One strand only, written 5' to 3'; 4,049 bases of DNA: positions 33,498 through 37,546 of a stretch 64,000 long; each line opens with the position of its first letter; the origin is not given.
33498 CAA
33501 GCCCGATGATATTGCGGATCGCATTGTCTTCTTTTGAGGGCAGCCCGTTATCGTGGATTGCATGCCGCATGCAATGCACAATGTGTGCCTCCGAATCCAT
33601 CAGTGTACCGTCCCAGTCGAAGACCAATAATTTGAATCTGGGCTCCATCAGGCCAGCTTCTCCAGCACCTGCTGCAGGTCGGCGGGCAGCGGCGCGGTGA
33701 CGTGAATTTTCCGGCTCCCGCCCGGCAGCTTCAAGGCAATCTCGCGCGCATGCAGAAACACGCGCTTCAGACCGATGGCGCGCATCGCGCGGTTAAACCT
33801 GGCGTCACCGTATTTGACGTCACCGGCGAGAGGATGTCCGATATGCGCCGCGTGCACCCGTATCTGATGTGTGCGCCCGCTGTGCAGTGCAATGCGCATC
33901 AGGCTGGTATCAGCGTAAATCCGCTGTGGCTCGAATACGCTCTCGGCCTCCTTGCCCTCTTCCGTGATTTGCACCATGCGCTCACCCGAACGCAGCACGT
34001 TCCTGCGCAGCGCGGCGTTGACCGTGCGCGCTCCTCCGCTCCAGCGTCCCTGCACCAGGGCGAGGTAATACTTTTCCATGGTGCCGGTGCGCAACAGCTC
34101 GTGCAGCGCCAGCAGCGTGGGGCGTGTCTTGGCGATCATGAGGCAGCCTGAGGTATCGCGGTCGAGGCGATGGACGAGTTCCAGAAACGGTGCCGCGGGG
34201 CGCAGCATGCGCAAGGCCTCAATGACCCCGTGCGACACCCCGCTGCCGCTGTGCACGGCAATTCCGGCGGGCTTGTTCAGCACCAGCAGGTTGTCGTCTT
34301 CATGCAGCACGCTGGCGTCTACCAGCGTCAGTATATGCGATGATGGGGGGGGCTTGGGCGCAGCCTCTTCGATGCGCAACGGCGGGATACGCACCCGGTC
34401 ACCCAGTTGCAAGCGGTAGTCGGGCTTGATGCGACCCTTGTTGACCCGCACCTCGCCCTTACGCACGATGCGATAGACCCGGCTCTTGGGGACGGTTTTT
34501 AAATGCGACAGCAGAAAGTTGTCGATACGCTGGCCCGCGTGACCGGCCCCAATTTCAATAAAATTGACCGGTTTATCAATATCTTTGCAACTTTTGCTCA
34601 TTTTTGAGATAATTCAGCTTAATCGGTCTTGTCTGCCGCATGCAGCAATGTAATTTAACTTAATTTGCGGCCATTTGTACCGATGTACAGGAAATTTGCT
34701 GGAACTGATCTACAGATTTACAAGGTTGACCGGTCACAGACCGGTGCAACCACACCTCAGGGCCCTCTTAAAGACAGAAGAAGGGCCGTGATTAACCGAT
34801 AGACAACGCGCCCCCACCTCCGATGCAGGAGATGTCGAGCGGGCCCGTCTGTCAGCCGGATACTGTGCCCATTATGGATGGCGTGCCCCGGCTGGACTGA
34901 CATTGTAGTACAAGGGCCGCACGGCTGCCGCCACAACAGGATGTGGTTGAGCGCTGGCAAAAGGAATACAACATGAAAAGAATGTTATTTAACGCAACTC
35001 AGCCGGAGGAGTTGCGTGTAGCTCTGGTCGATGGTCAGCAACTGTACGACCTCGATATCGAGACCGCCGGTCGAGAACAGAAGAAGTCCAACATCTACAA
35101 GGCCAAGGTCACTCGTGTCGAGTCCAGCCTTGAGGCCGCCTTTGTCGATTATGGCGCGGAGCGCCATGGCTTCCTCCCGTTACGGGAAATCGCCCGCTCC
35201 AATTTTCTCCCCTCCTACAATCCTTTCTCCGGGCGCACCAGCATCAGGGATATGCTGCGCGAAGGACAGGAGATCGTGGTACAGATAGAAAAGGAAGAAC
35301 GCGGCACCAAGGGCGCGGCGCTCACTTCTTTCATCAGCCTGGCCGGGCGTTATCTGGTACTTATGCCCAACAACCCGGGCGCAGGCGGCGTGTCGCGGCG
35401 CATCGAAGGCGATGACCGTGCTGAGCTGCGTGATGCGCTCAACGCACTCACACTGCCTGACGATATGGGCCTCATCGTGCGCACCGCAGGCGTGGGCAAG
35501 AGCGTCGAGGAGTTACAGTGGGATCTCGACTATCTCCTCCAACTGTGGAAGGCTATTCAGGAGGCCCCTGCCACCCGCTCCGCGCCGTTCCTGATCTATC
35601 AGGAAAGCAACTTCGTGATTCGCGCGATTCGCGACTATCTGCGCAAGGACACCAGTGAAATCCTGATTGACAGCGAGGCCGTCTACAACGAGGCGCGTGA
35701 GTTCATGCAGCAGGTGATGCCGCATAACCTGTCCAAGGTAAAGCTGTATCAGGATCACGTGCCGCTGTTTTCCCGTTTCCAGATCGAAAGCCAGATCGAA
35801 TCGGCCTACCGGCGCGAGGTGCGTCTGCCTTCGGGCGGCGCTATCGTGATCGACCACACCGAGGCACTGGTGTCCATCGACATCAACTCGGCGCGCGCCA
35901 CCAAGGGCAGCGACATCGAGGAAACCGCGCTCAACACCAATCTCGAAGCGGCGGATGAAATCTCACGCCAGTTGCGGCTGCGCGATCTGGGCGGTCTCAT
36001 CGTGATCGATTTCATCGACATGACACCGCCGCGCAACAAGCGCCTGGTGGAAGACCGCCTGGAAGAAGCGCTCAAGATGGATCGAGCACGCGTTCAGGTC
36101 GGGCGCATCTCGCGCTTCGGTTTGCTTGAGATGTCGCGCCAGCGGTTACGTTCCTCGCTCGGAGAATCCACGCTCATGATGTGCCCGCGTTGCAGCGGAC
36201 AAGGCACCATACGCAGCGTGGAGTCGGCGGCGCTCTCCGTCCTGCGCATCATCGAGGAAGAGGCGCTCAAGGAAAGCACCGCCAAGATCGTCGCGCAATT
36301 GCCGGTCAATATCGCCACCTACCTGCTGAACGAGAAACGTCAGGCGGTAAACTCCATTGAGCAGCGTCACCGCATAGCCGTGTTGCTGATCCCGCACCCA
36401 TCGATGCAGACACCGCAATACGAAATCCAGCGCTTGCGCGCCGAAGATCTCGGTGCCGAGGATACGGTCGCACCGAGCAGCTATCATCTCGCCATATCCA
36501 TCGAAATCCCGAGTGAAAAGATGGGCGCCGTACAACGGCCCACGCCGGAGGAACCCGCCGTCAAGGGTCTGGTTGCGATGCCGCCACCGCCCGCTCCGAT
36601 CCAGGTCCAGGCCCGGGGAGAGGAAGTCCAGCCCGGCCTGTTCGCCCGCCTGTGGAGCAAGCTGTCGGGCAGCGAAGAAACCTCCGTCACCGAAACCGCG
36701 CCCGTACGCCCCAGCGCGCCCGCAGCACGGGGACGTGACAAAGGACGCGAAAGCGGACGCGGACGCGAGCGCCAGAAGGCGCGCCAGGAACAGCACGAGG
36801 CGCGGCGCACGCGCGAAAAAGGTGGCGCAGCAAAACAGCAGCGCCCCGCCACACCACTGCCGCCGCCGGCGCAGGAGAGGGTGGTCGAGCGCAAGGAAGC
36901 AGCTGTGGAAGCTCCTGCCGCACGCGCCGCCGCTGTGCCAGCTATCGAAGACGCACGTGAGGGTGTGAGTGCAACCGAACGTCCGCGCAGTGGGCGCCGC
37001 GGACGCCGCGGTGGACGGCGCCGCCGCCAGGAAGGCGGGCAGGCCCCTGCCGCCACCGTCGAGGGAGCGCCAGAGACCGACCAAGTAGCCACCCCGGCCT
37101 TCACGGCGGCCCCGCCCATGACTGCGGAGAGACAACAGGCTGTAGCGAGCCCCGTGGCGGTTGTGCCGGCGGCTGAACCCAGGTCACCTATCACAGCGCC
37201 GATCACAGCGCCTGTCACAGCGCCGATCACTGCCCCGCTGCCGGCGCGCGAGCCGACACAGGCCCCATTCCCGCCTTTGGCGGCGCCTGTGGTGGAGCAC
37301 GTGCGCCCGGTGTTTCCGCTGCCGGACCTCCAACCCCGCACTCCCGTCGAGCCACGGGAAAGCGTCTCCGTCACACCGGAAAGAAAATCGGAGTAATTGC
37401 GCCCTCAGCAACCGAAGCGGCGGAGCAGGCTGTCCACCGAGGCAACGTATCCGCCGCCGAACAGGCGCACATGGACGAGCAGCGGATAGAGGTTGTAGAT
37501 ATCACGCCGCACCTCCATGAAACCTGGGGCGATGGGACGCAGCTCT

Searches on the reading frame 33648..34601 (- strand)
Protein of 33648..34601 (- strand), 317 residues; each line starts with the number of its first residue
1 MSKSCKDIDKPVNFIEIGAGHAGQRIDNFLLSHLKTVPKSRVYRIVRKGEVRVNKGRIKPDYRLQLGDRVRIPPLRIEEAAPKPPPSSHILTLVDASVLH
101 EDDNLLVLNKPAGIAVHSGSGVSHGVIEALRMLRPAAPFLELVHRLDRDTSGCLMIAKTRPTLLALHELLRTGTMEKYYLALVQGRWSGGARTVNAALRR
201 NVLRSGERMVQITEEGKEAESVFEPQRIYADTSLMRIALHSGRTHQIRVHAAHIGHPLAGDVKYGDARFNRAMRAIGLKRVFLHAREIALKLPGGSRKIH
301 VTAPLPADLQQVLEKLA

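Call 17: search_protein_families(library=ncbifam, proteins=[window:33648-34601:-], max_evalue=0.00001)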
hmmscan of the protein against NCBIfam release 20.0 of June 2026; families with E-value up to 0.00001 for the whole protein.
window:33648-34601:- (317 aa): 7 families
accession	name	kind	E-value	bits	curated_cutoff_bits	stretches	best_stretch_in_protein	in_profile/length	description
NF008249.0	PRK11025.1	equivalog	6.6e-116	386.6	378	1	9-316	5-313/317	23S rRNA pseudouridine(955/2504/2580) synthase RluC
TIGR00005.1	rluA_subfam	subfamily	2.2e-80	270.1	192.7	1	21-316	3-297/298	RluA family pseudouridine synthase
NF008385.0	PRK11180.1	equivalog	2.1e-38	132.5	351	1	20-316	14-312/325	23S rRNA pseudouridine(1911/1915/1917) synthase RluD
NF008321.0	PRK11112.1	equivalog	1.4e-30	106.4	328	1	98-315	4-233/257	tRNA pseudouridine(65) synthase TruC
NF007543.0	PRK10158.1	equivalog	2.6e-18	66.5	286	1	97-302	15-214/219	bifunctional tRNA pseudouridine(32) synthase/23S rRNA pseudouridine(746) synthase RluA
TIGR01621.1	RluA-like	hypoth_equivalog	1.1e-17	64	222.3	1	98-290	4-183/217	TIGR01621 family pseudouridine synthase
TIGR00093.1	TIGR00093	subfamily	4.8e-06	26.4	109.3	1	109-257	1-134/161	pseudouridine synthase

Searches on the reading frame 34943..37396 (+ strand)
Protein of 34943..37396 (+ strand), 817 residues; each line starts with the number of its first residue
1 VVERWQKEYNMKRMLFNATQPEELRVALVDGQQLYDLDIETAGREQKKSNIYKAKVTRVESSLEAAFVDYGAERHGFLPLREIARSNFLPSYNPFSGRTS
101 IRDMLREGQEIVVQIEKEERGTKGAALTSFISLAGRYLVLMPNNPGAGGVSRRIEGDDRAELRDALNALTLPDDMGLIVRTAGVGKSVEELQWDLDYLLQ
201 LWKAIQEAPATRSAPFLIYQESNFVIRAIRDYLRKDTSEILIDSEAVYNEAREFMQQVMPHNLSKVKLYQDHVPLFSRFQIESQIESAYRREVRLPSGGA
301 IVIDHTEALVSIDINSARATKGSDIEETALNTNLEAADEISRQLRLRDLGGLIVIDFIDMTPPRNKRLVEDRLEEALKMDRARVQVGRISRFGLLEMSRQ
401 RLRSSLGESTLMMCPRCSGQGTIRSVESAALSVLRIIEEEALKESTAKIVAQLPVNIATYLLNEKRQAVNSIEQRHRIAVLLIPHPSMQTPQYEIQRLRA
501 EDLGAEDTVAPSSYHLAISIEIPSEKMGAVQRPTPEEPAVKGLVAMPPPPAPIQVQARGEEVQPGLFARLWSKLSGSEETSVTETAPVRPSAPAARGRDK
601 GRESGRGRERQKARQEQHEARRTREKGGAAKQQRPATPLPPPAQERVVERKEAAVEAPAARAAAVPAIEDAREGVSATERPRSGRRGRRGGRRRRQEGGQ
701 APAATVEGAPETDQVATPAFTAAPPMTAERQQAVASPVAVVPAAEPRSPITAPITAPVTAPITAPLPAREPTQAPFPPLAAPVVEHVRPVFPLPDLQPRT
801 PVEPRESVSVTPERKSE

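Call 17: search_protein_families(library=ncbifam, proteins=[window:34943-37396:+], max_evalue=0.00001)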
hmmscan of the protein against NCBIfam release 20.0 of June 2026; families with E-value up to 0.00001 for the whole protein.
window:34943-37396:+ (817 aa): 5 families
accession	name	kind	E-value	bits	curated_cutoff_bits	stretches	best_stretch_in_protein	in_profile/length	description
NF008074.0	PRK10811.1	equivalog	8e-274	911.2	908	1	11-723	1-717/1068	ribonuclease E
TIGR00757.1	RNaseEG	subfamily_domain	3.7e-164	546.6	325.95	1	23-435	1-415/415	Rne/Rng family ribonuclease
NF008689.0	PRK11712.1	equivalog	2.1e-103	346.4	594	1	14-473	5-464/489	ribonuclease G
NF052586.1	RnaseECyano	equivalog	1.6e-79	268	900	1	32-494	20-480/619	ribonuclease E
NF052588.1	RnaseEMycob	equivalog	2.8e-78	263.7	1400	1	49-423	364-746/945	ribonuclease E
